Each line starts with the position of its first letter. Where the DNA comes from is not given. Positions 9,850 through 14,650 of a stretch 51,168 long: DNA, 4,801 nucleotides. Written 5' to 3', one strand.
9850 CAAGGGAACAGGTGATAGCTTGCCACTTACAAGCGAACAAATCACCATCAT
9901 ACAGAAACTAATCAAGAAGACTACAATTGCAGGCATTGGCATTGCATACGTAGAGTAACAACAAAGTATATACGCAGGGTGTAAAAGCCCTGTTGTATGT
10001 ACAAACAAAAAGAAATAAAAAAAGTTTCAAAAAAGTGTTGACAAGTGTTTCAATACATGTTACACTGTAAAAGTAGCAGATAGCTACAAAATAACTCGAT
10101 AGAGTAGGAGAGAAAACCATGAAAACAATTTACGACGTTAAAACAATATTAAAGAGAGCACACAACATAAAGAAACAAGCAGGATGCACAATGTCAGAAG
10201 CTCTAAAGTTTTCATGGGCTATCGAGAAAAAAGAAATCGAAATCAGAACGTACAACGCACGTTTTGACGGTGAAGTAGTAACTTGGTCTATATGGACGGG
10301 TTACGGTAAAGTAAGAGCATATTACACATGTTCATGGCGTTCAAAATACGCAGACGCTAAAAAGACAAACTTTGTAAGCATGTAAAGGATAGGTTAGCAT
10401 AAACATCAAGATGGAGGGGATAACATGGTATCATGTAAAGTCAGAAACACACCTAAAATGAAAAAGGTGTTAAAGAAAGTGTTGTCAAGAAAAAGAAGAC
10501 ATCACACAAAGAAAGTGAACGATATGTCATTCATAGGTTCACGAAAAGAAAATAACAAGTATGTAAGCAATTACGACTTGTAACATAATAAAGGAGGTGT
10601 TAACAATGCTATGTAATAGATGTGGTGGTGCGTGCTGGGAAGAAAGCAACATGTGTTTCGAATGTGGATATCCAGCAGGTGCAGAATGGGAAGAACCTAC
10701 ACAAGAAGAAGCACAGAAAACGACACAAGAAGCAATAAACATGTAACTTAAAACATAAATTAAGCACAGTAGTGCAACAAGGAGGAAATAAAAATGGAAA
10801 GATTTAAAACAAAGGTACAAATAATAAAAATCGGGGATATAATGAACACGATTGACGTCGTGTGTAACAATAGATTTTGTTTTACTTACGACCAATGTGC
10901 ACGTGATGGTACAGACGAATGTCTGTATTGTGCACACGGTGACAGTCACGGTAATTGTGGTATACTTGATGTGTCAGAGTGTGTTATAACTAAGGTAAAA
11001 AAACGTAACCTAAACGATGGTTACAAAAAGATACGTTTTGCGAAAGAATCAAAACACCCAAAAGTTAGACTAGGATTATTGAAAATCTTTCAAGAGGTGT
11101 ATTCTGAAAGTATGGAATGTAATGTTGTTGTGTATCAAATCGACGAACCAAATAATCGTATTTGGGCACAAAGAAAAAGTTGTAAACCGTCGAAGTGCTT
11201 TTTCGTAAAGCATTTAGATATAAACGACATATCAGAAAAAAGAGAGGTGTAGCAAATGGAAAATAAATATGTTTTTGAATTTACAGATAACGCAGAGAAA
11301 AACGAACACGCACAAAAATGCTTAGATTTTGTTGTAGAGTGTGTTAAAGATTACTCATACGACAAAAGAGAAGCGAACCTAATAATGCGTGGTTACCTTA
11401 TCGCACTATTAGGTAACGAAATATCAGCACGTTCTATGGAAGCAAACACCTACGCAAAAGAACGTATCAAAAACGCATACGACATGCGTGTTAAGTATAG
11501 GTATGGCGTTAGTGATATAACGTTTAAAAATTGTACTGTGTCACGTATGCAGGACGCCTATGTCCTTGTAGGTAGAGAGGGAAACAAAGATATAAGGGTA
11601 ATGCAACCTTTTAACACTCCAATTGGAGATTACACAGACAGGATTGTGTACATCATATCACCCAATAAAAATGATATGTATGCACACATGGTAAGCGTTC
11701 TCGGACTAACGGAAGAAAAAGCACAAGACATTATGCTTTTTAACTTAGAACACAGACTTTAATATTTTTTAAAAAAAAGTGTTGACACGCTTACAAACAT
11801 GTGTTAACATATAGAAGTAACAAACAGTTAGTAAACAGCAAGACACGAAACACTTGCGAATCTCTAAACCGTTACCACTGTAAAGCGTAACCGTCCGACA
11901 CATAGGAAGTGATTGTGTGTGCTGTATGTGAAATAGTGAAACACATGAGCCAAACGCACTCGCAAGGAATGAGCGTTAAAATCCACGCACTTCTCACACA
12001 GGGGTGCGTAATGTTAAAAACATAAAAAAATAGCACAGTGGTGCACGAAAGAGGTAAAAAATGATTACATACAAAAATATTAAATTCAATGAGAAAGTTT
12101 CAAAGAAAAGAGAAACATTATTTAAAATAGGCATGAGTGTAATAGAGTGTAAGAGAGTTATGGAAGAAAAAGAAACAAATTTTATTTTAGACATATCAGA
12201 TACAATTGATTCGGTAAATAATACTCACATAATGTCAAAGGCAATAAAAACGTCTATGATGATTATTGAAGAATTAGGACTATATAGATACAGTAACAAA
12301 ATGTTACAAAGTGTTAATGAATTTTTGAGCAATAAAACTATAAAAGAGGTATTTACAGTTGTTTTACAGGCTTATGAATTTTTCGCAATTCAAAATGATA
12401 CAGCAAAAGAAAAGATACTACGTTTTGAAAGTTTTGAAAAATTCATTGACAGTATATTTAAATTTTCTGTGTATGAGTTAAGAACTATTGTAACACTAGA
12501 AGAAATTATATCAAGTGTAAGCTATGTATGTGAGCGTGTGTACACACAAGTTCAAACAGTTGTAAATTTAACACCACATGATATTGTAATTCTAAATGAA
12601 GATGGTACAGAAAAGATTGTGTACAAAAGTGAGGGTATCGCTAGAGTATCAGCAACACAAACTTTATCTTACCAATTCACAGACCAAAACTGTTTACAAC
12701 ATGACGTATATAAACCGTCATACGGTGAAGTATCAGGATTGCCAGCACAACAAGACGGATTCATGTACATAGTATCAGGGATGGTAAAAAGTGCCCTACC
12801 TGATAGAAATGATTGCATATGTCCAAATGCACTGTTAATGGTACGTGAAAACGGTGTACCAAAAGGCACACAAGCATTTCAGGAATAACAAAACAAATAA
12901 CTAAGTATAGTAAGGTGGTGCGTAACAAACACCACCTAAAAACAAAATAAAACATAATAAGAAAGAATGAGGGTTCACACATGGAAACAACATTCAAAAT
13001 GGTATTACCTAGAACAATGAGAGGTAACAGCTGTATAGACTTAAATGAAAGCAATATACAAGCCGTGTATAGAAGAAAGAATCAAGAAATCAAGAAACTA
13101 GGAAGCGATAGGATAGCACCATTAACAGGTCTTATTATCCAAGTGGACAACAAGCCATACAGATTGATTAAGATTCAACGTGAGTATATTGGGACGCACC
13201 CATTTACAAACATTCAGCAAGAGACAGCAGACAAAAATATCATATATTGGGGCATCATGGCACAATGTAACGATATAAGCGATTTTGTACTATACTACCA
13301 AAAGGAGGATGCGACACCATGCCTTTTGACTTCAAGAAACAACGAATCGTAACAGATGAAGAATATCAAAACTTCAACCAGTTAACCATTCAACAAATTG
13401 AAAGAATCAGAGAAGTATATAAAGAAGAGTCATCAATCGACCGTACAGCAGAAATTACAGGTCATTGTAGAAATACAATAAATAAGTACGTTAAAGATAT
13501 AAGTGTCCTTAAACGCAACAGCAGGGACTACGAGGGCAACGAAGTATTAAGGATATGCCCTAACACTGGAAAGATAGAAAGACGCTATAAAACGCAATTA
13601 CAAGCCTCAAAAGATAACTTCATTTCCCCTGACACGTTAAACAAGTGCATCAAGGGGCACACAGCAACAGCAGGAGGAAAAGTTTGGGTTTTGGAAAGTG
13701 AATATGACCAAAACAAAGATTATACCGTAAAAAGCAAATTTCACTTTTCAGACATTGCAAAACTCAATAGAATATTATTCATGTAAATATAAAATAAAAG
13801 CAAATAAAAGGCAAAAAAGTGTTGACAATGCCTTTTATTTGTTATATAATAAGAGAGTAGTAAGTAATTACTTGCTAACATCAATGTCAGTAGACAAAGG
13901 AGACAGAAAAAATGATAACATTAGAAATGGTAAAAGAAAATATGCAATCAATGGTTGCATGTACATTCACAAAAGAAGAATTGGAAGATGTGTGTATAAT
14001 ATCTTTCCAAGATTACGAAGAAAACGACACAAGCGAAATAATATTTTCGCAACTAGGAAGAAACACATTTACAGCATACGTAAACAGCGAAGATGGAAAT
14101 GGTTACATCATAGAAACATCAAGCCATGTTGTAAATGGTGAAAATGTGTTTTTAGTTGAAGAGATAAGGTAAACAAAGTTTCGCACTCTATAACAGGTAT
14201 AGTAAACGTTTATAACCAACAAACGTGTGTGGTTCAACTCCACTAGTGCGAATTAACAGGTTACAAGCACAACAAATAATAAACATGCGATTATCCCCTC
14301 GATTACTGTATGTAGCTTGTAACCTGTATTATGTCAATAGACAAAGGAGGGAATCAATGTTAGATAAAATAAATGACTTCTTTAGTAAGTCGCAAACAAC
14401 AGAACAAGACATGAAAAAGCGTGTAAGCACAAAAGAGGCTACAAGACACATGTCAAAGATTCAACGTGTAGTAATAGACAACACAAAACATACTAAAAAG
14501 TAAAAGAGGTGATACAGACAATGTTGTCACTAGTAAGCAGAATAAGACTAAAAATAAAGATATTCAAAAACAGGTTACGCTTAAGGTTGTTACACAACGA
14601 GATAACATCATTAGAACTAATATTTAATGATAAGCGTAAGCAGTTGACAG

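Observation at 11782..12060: About 245-nt structured leader (candidate riboswitch or ncRNA) behind a consensus promoter, upstream of an unknown two-domain protein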

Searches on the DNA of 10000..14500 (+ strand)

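Call 6: search_dna_similar(query=window:10000-14500:+, collection=phages, mode=near)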
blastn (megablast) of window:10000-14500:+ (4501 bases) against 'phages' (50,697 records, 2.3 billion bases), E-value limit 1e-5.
No match.

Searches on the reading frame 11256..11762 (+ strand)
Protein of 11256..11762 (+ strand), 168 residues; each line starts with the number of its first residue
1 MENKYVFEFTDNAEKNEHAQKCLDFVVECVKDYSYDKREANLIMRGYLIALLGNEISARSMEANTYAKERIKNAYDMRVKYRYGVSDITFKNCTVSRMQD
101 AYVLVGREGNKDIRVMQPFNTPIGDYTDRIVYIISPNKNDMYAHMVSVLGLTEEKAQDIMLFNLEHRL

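Call 13: search_protein_families(library=pfam, proteins=[window:11256-11762:+], max_evalue=0.01)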
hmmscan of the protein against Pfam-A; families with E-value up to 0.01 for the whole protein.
window:11256-11762:+ (168 aa): 0 families

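Call 14: search_protein_families(library=phrogs, proteins=[window:11256-11762:+], max_evalue=0.01)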
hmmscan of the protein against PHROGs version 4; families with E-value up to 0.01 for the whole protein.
window:11256-11762:+ (168 aa): 0 families

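Call 16: find_related_loci(query=window:11256-11762:+, collection=viral_contigs, flank=3000)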
Query window:11256-11762:+ (168 aa) in viral_contigs; peptide patterns used: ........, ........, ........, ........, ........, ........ (x = any residue, [..] = any of these).
2 stretches matched a pattern, but none encodes a relative of the query by tblastn (E <= 1e-3).

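Call 31: find_homologous_proteins(query=window:11256-11762:+)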
Query window:11256-11762:+ (168 aa): 1 proteins with E <= 0.001 among 7 candidates.
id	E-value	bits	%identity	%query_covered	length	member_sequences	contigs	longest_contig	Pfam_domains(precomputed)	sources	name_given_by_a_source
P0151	3.6e-107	373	100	100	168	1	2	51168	-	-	-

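Call 103: search_protein_families(library=pfam, proteins=[window:11256-11762:+], max_evalue=1)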
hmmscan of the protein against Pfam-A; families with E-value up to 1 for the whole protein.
window:11256-11762:+ (168 aa): 0 families
